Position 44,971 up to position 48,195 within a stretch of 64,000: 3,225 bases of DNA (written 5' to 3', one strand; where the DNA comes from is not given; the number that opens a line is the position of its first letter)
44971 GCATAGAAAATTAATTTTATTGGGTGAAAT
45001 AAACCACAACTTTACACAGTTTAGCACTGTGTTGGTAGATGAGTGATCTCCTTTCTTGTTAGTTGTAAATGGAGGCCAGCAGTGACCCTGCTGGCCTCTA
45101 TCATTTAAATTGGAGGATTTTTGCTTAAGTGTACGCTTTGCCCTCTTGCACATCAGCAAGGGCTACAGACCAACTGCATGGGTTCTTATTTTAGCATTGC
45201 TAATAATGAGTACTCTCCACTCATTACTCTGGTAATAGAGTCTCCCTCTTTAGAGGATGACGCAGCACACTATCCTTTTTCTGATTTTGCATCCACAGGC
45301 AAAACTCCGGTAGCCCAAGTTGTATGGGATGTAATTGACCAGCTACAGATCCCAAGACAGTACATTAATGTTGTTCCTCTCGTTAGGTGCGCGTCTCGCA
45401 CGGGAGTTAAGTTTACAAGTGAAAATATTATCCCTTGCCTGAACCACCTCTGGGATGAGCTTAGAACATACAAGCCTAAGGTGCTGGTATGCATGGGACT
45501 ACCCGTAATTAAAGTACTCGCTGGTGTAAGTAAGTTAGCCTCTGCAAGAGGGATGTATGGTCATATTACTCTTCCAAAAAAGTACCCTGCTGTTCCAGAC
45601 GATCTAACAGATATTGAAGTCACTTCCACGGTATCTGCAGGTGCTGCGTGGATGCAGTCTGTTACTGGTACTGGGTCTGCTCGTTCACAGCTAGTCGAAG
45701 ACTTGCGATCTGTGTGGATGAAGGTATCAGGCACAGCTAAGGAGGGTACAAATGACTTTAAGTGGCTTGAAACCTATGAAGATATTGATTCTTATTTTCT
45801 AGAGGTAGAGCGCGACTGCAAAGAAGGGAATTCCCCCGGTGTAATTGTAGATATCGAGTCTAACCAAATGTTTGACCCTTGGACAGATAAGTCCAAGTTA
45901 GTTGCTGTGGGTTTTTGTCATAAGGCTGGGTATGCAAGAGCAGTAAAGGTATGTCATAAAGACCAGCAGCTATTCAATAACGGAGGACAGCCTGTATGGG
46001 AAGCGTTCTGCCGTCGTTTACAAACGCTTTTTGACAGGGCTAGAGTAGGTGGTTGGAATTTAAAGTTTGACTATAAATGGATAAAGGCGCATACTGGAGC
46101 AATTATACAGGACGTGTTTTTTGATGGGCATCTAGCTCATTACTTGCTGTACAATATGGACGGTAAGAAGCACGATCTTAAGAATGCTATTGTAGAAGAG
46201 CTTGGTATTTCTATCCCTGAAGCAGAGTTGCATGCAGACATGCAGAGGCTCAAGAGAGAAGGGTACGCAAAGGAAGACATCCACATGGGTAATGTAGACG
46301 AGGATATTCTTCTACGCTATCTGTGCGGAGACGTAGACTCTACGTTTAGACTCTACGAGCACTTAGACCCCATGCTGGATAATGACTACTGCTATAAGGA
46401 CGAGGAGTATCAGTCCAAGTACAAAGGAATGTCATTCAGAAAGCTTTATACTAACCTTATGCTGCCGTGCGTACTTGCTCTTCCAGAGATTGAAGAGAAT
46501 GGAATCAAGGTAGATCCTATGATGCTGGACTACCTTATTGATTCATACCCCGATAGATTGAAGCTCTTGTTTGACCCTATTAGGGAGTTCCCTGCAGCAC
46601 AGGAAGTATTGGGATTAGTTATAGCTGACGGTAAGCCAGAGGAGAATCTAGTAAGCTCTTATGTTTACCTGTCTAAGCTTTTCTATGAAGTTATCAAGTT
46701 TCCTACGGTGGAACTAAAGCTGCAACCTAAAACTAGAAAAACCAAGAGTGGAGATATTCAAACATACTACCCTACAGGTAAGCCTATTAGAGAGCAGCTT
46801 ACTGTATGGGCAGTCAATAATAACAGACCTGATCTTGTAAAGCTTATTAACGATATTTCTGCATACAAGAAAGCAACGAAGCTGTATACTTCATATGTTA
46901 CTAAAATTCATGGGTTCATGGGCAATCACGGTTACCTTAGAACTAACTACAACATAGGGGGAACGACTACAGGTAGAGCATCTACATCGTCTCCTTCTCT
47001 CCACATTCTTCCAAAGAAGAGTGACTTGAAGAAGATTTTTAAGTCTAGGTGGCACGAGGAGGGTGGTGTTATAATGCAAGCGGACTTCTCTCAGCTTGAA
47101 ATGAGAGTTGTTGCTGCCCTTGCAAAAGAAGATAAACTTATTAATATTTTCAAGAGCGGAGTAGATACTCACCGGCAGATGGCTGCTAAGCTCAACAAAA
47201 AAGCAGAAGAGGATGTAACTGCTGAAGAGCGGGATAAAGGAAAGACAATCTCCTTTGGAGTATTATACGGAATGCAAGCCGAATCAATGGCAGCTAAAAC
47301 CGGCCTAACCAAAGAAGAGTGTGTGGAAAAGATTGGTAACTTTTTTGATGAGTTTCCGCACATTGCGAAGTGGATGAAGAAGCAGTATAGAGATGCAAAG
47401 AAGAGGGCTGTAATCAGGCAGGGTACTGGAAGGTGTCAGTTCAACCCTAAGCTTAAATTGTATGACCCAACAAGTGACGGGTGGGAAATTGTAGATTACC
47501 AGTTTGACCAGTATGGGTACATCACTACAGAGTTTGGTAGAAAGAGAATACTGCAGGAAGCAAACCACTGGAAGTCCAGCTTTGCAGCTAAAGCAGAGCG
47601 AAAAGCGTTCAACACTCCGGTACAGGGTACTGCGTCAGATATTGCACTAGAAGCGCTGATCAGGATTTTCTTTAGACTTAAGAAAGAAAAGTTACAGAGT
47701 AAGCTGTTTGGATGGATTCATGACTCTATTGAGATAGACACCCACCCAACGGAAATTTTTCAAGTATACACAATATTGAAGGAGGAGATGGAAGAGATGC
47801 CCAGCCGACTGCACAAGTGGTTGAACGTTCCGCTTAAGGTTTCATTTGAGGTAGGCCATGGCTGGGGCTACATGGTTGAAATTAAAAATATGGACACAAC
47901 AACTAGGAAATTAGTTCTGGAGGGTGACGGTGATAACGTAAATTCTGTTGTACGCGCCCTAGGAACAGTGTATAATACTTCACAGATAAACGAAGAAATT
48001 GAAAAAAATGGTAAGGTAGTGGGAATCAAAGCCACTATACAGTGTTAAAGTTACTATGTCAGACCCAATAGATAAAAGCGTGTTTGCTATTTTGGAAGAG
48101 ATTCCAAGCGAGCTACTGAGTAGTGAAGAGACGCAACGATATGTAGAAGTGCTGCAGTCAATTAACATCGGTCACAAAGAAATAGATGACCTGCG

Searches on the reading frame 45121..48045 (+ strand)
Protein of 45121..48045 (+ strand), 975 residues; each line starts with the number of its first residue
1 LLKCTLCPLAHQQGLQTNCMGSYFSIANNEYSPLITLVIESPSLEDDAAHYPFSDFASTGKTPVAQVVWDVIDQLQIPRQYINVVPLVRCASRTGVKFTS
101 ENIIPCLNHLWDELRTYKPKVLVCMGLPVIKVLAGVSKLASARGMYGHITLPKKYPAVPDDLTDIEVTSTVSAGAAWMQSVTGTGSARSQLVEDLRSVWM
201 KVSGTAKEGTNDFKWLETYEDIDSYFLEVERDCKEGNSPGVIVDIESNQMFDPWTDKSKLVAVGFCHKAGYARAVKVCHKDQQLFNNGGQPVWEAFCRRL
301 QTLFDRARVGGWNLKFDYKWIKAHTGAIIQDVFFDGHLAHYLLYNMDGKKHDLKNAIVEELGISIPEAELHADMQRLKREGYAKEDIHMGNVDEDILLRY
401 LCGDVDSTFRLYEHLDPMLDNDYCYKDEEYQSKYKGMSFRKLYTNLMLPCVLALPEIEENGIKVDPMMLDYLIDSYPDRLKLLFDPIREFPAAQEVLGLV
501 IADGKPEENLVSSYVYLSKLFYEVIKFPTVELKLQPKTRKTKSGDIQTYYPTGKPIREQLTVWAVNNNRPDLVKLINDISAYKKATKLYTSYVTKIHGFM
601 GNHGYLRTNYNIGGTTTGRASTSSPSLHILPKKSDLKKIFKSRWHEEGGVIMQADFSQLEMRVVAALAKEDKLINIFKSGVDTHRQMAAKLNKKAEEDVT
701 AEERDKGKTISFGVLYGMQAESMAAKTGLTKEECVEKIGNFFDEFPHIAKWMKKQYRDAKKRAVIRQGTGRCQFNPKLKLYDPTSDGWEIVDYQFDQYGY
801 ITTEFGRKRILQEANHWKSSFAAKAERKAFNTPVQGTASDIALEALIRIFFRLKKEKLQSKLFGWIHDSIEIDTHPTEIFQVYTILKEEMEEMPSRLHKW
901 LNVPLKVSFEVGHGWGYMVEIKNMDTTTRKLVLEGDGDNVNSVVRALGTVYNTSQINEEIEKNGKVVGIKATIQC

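Call 55: search_protein_families(library=phrogs, proteins=[window:45121-48045:+], max_evalue=0.00001)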
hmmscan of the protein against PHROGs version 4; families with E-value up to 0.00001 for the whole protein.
window:45121-48045:+ (975 aa): 7 families
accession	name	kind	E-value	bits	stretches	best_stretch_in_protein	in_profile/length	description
phrog_17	-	DNA, RNA and nucleotide metabolism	5.9e-108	363.5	1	96-931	544-1246/1445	DNA polymerase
phrog_2573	-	DNA, RNA and nucleotide metabolism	4.9e-48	165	1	634-929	3-288/336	DNA polymerase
phrog_5995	-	DNA, RNA and nucleotide metabolism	2.3e-29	103.6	1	794-962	48-220/236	DNA polymerase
phrog_10285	-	DNA, RNA and nucleotide metabolism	6.9e-18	65.8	1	631-884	36-294/321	DNA polymerase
phrog_15971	-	DNA, RNA and nucleotide metabolism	2.1e-17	64.3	1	548-915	69-372/376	DNA polymerase I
phrog_23226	-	DNA, RNA and nucleotide metabolism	1.9e-11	44.1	1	573-688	262-378/611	DNA polymerase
phrog_12241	-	DNA, RNA and nucleotide metabolism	6.1e-07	29.8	1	574-633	437-496/502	DNA polymerase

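Call 74: search_dna_similar(query=window:45121-48045:+, collection=phages, mode=protein, max_rows=12)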
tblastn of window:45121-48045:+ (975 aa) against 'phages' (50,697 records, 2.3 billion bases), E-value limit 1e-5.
Records with a match: 3143; places in all: 3144; records where one place covers at least 80% of the query: 46.
Best place of each record, by identity: <60% 3143.
By first word of the organism name: Mycobacterium 554; Vibrio 382; Staphylococcus 345; Microbacterium 309; Bacillus 249; Klebsiella 234; Enterococcus 141; Pseudomonas 95; Listeria 78; Gordonia 72; and 73 more.
By host as written in the record: - 477; Mycobacterium smegmatis mc2 155 388; Klebsiella pneumoniae 140; Microbacterium foliorum NRRL B-24224 135; Microbacterium foliorum NRRL B-24224 SEA 131; Staphylococcus aureus 114; Mycobacterium smegmatis mc#155 84; Listeria monocytogenes 55; and 582 more.
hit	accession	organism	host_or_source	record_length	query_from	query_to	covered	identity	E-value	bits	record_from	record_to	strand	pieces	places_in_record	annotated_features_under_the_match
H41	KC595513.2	Bacillus phage Shanette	Bacillus cereus BGSC 6E1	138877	2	920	94%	25.2%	9e-56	217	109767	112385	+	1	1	DNA polymerase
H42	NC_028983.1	Bacillus phage Shanette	Bacillus cereus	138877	2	920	94%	25.2%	9e-56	217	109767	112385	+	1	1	DNA polymerase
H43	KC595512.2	Bacillus phage JL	Bacillus cereus BGSC 6E1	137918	2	920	94%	25.2%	1e-55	217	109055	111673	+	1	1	DNA polymerase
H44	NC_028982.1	Bacillus phage JL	Bacillus cereus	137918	2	920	94%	25.2%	1e-55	217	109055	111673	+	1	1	DNA polymerase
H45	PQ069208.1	Bacillus phage S4-1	Bacillus sp. S4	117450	2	920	94%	24.8%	8e-58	224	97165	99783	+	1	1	record has no annotation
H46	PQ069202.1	Bacillus phage C30-1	Bacillus sp. C30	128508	2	920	94%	24.8%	8e-58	224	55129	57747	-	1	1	record has no annotation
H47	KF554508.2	Bacillus phage CP-51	Bacillus cereus HER1399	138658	2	920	94%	24.5%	4e-55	215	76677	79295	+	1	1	putative dna polymerase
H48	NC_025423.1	Bacillus phage CP-51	Bacillus cereus HER1399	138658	2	920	94%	24.5%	4e-55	215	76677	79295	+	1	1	DNA polymerase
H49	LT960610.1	Bacillus phage SBSphiC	Bacillus subtilis BEST7003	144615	113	924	83%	26.9%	1e-65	248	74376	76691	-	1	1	record has no annotation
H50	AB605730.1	Bacillus phage SP-10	-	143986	113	924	83%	26.3%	3e-63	240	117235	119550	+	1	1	DNA polymerase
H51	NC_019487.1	Bacillus phage SP-10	-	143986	113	924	83%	26.3%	3e-63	240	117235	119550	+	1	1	DNA polymerase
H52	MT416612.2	Bacillus phage YungSlug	Bacillus thuringiensis kurstaki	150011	99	919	84%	26.0%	8e-53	208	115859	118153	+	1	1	DNA polymerase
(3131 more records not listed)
